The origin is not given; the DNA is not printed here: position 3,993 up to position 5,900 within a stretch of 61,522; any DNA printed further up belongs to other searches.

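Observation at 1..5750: Non-Pyl MttB-family methyltransferase operon with no corrinoid protein, coupled to a TMADH-type flavoprotein, a ThDP enzyme and an FAD oxidoreductase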

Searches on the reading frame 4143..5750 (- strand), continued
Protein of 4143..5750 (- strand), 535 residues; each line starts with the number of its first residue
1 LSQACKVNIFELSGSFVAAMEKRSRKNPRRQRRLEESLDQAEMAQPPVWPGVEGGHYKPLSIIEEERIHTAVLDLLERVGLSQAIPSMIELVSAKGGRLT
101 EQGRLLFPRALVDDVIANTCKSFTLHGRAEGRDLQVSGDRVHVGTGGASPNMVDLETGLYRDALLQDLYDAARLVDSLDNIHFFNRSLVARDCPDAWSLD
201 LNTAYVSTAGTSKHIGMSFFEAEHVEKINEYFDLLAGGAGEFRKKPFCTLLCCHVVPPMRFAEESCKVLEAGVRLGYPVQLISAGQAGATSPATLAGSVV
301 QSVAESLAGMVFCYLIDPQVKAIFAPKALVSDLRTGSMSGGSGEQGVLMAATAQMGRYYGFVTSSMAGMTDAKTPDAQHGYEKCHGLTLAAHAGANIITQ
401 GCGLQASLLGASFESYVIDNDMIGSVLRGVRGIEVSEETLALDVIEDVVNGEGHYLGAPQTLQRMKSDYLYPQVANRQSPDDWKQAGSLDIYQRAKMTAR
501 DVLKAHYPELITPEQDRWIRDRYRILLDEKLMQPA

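Call 70: search_solved_structures(query=window:4143-5696:-, max_evalue=0.00001, show_alignments=5)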
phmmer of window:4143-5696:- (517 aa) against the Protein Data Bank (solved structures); distinct sequences matched with E-value up to 0.00001: 5.
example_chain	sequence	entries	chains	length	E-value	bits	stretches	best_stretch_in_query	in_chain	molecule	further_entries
7xcl_A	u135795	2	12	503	2e-58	201.6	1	46-495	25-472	Trimethylamine methyltransferase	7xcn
7xcm_A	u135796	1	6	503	2.2e-58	201.5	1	46-495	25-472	Trimethylamine methyltransferase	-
9yce_A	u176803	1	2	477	8.9e-57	196.2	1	43-500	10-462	Glycine betaine methyltransferase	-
2qne_A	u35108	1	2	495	9.5e-57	196.1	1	42-500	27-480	Putative methyltransferase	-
4yyc_A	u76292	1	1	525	1.3e-35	126.4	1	57-501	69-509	Putative trimethylamine methyltransferase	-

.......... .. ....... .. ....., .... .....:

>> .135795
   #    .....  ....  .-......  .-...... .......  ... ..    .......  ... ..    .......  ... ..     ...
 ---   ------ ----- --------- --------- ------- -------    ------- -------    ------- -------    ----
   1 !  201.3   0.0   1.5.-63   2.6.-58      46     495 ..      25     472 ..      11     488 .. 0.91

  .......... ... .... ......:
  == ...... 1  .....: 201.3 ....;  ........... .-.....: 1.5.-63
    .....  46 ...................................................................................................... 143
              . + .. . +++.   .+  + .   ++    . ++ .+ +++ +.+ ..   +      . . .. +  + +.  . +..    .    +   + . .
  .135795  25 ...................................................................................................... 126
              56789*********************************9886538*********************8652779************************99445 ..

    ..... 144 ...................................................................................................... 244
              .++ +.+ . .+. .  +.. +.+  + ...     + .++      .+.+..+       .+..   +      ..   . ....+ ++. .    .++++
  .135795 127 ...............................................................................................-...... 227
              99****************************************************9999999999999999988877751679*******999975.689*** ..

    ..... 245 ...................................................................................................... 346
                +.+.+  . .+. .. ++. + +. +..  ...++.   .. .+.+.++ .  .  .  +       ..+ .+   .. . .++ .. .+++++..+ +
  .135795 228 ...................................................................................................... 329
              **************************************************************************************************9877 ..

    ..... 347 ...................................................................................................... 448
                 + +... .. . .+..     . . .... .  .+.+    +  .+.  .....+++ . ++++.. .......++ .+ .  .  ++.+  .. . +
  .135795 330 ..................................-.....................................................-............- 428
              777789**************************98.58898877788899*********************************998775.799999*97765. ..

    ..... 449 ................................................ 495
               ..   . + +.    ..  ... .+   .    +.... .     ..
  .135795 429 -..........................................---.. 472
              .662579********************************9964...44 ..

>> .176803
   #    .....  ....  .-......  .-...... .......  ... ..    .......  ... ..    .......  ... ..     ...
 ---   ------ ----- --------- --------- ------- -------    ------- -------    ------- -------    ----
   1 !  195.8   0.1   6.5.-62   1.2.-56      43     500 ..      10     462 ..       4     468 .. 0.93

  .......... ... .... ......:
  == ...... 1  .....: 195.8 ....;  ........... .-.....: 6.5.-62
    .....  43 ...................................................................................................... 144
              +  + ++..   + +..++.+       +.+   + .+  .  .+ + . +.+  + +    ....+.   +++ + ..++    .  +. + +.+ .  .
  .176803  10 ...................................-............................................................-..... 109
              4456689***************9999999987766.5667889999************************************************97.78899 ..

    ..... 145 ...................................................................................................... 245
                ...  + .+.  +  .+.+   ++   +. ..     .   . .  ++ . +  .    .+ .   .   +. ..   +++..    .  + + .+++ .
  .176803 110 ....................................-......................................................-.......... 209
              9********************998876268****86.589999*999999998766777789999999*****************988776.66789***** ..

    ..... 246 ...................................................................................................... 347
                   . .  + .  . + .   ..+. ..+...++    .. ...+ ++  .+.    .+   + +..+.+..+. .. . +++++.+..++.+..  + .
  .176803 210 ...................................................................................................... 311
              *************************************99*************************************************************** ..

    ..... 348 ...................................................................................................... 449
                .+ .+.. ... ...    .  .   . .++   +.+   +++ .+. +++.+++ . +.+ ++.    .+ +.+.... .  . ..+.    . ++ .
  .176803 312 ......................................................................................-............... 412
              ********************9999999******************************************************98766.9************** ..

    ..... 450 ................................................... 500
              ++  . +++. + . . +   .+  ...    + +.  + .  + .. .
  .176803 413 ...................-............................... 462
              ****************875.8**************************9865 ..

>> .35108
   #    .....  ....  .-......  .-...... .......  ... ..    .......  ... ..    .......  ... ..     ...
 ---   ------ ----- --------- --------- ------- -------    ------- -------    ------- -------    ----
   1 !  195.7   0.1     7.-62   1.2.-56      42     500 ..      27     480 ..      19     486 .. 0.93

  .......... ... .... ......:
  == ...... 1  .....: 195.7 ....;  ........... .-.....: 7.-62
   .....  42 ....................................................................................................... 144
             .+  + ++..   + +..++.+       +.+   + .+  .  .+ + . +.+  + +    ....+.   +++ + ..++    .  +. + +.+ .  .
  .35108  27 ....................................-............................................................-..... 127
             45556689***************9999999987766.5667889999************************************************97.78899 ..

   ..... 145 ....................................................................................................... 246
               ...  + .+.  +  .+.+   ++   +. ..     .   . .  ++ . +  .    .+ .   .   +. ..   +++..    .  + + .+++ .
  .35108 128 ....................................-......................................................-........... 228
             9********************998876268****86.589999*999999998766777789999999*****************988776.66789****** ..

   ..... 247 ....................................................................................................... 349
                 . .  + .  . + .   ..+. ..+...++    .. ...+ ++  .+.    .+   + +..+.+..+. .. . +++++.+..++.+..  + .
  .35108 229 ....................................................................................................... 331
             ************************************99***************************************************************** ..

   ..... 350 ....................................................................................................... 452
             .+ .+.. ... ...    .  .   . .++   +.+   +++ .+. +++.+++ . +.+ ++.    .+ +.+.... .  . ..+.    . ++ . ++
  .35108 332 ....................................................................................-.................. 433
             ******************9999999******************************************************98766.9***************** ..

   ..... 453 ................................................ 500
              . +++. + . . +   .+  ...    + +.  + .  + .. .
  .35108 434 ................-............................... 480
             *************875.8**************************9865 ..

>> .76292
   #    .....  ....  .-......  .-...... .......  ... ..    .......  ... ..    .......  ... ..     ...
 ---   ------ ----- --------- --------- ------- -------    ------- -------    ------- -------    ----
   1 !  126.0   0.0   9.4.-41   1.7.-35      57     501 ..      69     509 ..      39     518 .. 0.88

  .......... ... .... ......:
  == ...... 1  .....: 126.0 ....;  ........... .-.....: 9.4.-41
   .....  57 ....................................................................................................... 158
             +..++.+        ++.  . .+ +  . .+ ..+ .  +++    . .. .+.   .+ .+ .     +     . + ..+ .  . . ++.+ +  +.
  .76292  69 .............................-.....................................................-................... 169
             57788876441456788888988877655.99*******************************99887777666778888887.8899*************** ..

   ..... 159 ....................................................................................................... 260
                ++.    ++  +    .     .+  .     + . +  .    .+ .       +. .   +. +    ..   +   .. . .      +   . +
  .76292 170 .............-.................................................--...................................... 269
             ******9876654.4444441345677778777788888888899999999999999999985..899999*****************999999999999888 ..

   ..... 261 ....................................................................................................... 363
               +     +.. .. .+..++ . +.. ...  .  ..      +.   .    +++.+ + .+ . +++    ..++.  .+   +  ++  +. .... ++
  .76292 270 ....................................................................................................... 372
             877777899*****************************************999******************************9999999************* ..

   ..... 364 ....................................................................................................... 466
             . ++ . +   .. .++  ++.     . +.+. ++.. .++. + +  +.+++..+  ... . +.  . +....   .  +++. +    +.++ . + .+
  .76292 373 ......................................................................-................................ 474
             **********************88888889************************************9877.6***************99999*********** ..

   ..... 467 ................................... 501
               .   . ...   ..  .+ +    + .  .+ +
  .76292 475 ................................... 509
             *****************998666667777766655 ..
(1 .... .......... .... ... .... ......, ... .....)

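Call 109: search_solved_structures(query=L022:16679-18172:+, max_evalue=1e-15)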
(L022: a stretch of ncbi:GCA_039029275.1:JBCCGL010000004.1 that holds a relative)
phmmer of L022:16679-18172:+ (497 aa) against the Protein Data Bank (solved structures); distinct sequences matched with E-value up to 1e-15: 20.
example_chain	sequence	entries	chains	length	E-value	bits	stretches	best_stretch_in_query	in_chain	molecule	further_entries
1qo8_A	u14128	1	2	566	1.6e-38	135.9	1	6-490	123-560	FLAVOCYTOCHROME C3 FUMARATE REDUCTASE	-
1jrz_A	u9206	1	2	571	4e-30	108.2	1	5-490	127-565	FLAVOCYTOCHROME C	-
1d4d_A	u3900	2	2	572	1e-29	106.8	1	4-491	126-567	FLAVOCYTOCHROME C FUMARATE REDUCTASE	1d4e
1ksu_A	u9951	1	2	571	1.4e-29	106.4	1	5-490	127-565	flavocytochrome c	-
2b7r_A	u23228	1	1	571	1.5e-29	106.3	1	5-490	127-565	Fumarate reductase flavoprotein subunit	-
1q9i_A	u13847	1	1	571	3.8e-29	104.9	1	5-490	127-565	flavocytochrome c3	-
1d4c_A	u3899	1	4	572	4e-29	104.9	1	4-491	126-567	FLAVOCYTOCHROME C FUMARATE REDUCTASE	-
1jry_A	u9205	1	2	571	4e-29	104.9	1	5-490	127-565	FLAVOCYTOCHROME C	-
1qjd_A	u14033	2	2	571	4.1e-29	104.8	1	5-490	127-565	FLAVOCYTOCHROME C3 | Fumarate reductase flavoprotein subunit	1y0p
1p2e_A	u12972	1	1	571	4.1e-29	104.8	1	5-490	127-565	flavocytochrome c3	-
1p2h_A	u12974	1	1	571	4.1e-29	104.8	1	5-490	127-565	flavocytochrome c3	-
2b7s_A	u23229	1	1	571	4.3e-29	104.7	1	5-490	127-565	Fumarate reductase flavoprotein subunit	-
1jrx_A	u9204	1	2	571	4.6e-29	104.7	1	5-490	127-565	FLAVOCYTOCHROME C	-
1e39_A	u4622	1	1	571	5e-29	104.6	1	5-490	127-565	FUMARATE REDUCTASE FLAVOPROTEIN SUBUNIT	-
1m64_A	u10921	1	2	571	5.8e-29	104.3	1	5-490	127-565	flavocytochrome c3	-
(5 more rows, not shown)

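Call 110: search_solved_structures(query=L022:16679-18172:+, max_evalue=1e-29, show_alignments=2)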
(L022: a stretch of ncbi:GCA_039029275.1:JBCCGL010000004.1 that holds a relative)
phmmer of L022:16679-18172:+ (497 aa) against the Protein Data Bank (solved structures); distinct sequences matched with E-value up to 1e-29: 2.
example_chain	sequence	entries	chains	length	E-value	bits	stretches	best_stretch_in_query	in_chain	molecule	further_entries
1qo8_A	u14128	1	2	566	1.6e-38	135.9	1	6-490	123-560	FLAVOCYTOCHROME C3 FUMARATE REDUCTASE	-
1jrz_A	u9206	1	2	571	4e-30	108.2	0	5-490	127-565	FLAVOCYTOCHROME C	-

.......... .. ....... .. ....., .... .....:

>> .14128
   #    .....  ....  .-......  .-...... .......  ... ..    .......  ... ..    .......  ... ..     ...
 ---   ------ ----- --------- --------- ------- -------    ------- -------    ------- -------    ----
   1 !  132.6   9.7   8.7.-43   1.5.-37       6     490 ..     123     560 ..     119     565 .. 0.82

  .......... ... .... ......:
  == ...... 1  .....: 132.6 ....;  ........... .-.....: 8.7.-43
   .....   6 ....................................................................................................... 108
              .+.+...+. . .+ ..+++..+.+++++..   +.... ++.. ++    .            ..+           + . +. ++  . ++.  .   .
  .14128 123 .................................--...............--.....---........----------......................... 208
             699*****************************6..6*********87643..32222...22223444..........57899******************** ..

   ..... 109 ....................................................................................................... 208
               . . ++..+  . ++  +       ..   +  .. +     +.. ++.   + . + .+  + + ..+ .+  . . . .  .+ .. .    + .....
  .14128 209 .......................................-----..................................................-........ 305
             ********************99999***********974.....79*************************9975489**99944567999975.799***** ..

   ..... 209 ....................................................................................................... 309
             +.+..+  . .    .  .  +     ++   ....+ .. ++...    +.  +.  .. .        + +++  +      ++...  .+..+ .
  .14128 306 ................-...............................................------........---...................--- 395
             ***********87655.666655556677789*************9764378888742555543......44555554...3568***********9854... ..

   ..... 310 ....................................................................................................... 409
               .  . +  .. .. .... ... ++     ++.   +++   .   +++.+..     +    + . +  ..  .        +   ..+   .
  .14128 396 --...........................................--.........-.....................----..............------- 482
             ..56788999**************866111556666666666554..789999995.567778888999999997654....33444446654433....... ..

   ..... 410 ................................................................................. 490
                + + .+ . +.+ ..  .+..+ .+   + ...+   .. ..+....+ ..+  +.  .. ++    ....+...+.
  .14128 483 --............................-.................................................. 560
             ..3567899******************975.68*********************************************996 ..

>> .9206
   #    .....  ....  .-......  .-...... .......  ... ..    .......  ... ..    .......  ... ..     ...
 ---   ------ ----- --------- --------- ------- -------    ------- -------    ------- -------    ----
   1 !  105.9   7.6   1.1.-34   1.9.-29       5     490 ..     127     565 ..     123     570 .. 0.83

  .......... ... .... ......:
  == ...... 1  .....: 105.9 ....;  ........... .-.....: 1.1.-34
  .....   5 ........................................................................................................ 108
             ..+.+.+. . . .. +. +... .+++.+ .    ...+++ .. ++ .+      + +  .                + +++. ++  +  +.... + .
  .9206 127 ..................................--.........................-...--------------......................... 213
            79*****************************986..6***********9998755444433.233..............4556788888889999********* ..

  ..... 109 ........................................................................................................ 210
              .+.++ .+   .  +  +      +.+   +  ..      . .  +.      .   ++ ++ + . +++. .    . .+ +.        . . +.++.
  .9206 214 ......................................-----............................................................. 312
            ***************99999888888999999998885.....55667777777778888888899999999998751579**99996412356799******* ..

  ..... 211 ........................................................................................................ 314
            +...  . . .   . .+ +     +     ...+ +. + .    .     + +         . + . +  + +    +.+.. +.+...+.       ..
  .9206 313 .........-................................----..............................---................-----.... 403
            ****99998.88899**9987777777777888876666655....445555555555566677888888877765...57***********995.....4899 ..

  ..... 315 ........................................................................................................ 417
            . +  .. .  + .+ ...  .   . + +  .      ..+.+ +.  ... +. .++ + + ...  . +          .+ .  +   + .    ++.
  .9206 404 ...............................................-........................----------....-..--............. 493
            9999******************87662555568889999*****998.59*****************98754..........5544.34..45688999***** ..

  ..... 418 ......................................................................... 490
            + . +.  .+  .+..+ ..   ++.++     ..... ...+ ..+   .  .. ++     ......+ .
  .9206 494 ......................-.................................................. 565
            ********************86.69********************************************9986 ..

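Call 111: search_dna_similar(query=L022:16679-18172:+, collection=plasmids, mode=protein, max_rows=24, rows=spread, max_evalue=1e-40)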
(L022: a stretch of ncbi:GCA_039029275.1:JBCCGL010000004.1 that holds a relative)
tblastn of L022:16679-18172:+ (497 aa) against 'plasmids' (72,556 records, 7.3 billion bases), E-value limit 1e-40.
Records with a match: 186; places in all: 194; records where one place covers at least 80% of the query: 186.
Best place of each record, by identity: 60-80% 11; <60% 175.
By first word of the organism name: Pseudosulfitobacter 32; Salmonella 29; Escherichia 20; Paracoccus 11; Rhizobium 9; Cupriavidus 8; Shinella 7; Bradyrhizobium 7; Rhodococcus 6; Azospirillum 5; and 31 more.
By predicted mobility (MOB-suite, as given by PLSDB): non-mobilizable 104; conjugative 62; mobilizable 20.
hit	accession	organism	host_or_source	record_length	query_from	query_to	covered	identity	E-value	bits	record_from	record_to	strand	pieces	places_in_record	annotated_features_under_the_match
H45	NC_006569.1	Ruegeria pomeroyi DSS-3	-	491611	3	492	99%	78.4%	0e+0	799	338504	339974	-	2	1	thiamine pyrophosphate-binding protein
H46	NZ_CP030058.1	Bradyrhizobium guangdongense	Arachis hypogaea,Microbe,nodule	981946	4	484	97%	60.8%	0e+0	594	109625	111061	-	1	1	tcuA: FAD-dependent tricarballylate dehydrogenase TcuA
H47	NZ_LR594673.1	Variovorax sp. PBL-E5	linuron-contaminated soil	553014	6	495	99%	49.8%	2e-146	471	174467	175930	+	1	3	tcuA: FAD-dependent tricarballylate dehydrogenase TcuA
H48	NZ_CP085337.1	Haladaptatus halobius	cell culture,saline soil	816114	2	490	98%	37.5%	9e-81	281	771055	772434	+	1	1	tcuA: FAD-dependent tricarballylate dehydrogenase TcuA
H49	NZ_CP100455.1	Halomarina sp. BND7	cell culture,sediment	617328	5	488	97%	36.4%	5e-68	244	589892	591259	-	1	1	tcuA: FAD-dependent tricarballylate dehydrogenase TcuA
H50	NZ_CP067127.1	Paracoccus alcaliphilus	whole organism,soil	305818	5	493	98%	35.4%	1e-66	240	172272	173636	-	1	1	tcuA: FAD-dependent tricarballylate dehydrogenase TcuA | tcuB: tricarballylate utilization 4Fe-4S protein TcuB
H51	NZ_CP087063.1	Pseudosulfitobacter pseudonitzschiae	Mediolabrus comicus,The surface ...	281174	3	486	97%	35.8%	2e-63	231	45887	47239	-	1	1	tcuA: FAD-dependent tricarballylate dehydrogenase TcuA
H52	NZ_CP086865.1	Pseudosulfitobacter pseudonitzschiae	Skeletonema costatum,The surface ...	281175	3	486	97%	35.8%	2e-63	231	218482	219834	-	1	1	tcuA: FAD-dependent tricarballylate dehydrogenase TcuA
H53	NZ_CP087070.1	Pseudosulfitobacter pseudonitzschiae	Mediolabrus comicus,The surface ...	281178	3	486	97%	35.8%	2e-63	231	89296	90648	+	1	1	tcuA: FAD-dependent tricarballylate dehydrogenase TcuA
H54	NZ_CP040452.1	Halomonas sp. PA16-9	-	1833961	6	489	97%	35.5%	4e-61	224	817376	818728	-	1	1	none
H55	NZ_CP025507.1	Rhizobium leguminosarum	Pisum sativum,pea nodule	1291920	2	491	99%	35.0%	7e-68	243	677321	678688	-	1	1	record has no annotation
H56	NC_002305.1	Salmonella enterica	-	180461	6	496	99%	34.6%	3e-61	224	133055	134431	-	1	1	tcuA: FAD-dependent tricarballylate dehydrogenase TcuA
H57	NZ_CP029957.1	Salmonella enterica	-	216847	6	496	99%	34.6%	3e-61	224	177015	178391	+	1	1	tcuA: FAD-dependent tricarballylate dehydrogenase TcuA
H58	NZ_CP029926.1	Salmonella enterica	-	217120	6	496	99%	34.6%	3e-61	224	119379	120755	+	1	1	tcuA: FAD-dependent tricarballylate dehydrogenase TcuA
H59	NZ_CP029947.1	Salmonella enterica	-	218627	6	496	99%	34.6%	3e-61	224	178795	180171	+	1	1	tcuA: FAD-dependent tricarballylate dehydrogenase TcuA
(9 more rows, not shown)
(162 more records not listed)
